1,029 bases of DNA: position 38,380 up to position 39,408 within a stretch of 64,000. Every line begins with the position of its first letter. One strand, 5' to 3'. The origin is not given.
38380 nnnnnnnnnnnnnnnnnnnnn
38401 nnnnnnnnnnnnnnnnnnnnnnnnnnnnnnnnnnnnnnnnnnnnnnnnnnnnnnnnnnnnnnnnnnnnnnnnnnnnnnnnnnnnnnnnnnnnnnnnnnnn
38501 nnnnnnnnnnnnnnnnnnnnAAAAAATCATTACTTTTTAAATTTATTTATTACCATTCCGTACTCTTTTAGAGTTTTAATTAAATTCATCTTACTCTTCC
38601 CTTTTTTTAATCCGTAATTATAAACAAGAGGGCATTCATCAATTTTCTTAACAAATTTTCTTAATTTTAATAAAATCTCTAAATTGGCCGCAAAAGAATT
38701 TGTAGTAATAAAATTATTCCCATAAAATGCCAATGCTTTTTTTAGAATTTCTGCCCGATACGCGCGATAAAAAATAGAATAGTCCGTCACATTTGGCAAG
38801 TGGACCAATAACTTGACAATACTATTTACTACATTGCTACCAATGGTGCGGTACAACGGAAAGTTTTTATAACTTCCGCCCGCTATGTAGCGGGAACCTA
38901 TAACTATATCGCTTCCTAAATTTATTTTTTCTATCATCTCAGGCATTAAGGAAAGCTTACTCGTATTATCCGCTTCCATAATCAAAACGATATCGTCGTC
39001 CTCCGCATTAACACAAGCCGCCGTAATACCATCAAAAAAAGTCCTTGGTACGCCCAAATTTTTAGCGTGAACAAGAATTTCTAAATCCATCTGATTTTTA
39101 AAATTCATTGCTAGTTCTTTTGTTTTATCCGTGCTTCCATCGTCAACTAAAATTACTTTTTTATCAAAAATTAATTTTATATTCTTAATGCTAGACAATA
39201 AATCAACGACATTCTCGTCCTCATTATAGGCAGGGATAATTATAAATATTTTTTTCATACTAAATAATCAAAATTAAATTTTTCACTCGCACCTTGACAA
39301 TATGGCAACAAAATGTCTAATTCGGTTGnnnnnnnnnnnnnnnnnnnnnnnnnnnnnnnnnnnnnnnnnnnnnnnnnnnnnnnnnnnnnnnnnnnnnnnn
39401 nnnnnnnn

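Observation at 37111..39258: Repeated module: B12-binding radical SAM enzyme immediately upstream of a DPM1-like polyprenol-phosphate glycosyltransferase (also at 60043-62178)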

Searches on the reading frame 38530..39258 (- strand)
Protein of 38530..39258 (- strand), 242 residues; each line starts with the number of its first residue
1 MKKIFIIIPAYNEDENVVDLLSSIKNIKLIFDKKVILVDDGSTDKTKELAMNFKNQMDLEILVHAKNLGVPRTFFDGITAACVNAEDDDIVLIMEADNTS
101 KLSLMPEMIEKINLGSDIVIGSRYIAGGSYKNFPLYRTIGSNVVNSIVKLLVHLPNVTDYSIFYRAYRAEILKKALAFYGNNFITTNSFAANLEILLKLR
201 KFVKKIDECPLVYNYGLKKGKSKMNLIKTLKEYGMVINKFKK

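Call 6: search_protein_families(library=pfam, proteins=[window:38530-39258:-], max_evalue=0.01)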
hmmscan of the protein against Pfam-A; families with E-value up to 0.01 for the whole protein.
window:38530-39258:- (242 aa): 3 families
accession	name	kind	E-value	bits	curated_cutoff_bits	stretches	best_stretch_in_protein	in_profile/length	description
PF00535.33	Glycos_transf_2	-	5.5e-21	75.6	23.3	1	6-174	2-166/168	Glycosyl transferase family 2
PF13641.12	Glyco_tranf_2_3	-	4.5e-05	24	27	1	4-99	3-98/230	Glycosyltransferase like family 2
PF10111.15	Glyco_tranf_2_2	-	0.0066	16.4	27.3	0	6-65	2-62/276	Glycosyltransferase like family 2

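Call 7: search_protein_families(library=ncbifam, proteins=[window:38530-39258:-], max_evalue=0.001)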
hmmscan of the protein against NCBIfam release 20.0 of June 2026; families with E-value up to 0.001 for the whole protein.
window:38530-39258:- (242 aa): 17 families
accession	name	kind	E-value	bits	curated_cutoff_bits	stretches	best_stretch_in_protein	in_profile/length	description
NF007986.1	PRK10714.1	equivalog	1.9e-14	53.4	529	1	1-180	5-177/316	undecaprenyl-phosphate 4-deoxy-4-formamido-L-arabinose transferase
NF058614.1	PPMAGASynPpgS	equivalog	9.6e-13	48.1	370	1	4-168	2-158/226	polyprenyl-phospho-N-acetylgalactosaminyl synthase PpgS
TIGR04182.1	glyco_TIGR04182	equivalog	1.3e-12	47.7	325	1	4-237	2-214/293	S-layer glycoprotein N-glycosyltransferase AglJ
NF041391.1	DPhHxTase_Halo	equivalog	1.5e-12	47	375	1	10-179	3-156/213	dolichyl-phosphate hexose transferase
NF047588.1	GlcsyltransPgfSStrep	equivalog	2.6e-11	43.3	500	1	3-133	2-131/308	glycosyltransferase PgfS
TIGR03937.1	PgaC_IcaA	equivalog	1.4e-10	40.7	422.3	1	2-84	45-130/407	poly-beta-1,6-N-acetyl-D-glucosamine synthase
NF007482.0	PRK10073.1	equivalog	4.9e-09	35.6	423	1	2-81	6-84/334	glycosyltransferase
NF041875.1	EPS_EpsD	equivalog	1.4e-07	31.3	370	1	6-139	3-131/325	exopolysaccharide biosynthesis glycosyltransferase EpsD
TIGR04283.1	glyco_like_mftF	equivalog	1.6e-07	31.2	182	1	6-55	3-51/221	TIGR04283 family arsenosugar biosynthesis glycosyltransferase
TIGR03965.1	mycofact_glyco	equivalog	5.5e-06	25.5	280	1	3-77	75-149/467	mycofactocin biosynthesis glycosyltransferase MftF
TIGR03469.1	HpnB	hypoth_equivalog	7.3e-06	25.2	379.25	1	3-64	45-109/386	hopene-associated glycosyltransferase HpnB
TIGR04242.1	nodulat_NodC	equivalog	4.4e-05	22.6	550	1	4-109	50-153/395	chitooligosaccharide synthase NodC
NF010496.0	PRK13915.1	equivalog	5.2e-05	22.5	262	1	2-52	31-83/307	glucosyl-3-phosphoglycerate synthase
NF047683.1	TeichurnBiosyTuaG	equivalog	0.00012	21.8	400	1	3-62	7-64/252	teichuronic acid biosynthesis protein TuaG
TIGR01556.1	rhamnosyltran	subfamily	0.0002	20.6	200.55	1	21-140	11-128/281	rhamnosyltransferase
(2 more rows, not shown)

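Call 27: search_solved_structures(query=window:38530-39258:-, max_evalue=0.001)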
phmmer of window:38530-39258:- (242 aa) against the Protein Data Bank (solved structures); distinct sequences matched with E-value up to 0.001: 11.
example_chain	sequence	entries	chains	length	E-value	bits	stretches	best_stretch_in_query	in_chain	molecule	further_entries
5mlz_A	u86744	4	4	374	3.2e-23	85.5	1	3-234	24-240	Dolichol monophosphate mannose synthase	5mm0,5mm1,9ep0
9bhc_C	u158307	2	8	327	3e-10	43.1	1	1-180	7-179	Undecaprenyl-phosphate 4-deoxy-4-formamido-L-arabinose transferase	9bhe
8vxh_A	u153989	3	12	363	3.9e-10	42.7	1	1-180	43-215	Undecaprenyl-phosphate 4-deoxy-4-formamido-L-arabinose transferase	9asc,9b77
2z87_A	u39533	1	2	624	4.5e-09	39.2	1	4-69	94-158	Chondroitin synthase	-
2z86_A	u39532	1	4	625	4.5e-09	39.2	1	4-69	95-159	Chondroitin synthase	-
9hwj_A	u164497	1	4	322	3.1e-08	36.5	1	1-180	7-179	Undecaprenyl-phosphate 4-deoxy-4-formamido-L-arabinose transferase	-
5ekp_C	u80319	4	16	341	4.6e-07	32.6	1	4-129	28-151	Uncharacterized glycosyltransferase sll0501 | Glycosyltransferase sll0501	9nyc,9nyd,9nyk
5eke_A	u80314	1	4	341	4.6e-07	32.6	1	4-129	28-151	Uncharacterized glycosyltransferase sll0501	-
9nye_A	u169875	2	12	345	4.8e-07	32.6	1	4-129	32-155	Glycosyltransferase sll0501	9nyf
5tze_C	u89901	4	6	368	1.3e-05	28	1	3-97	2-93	Glycosyl transferase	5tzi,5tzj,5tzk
5tz8_A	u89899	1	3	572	2.3e-05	27.1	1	3-96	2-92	Glycosyl transferase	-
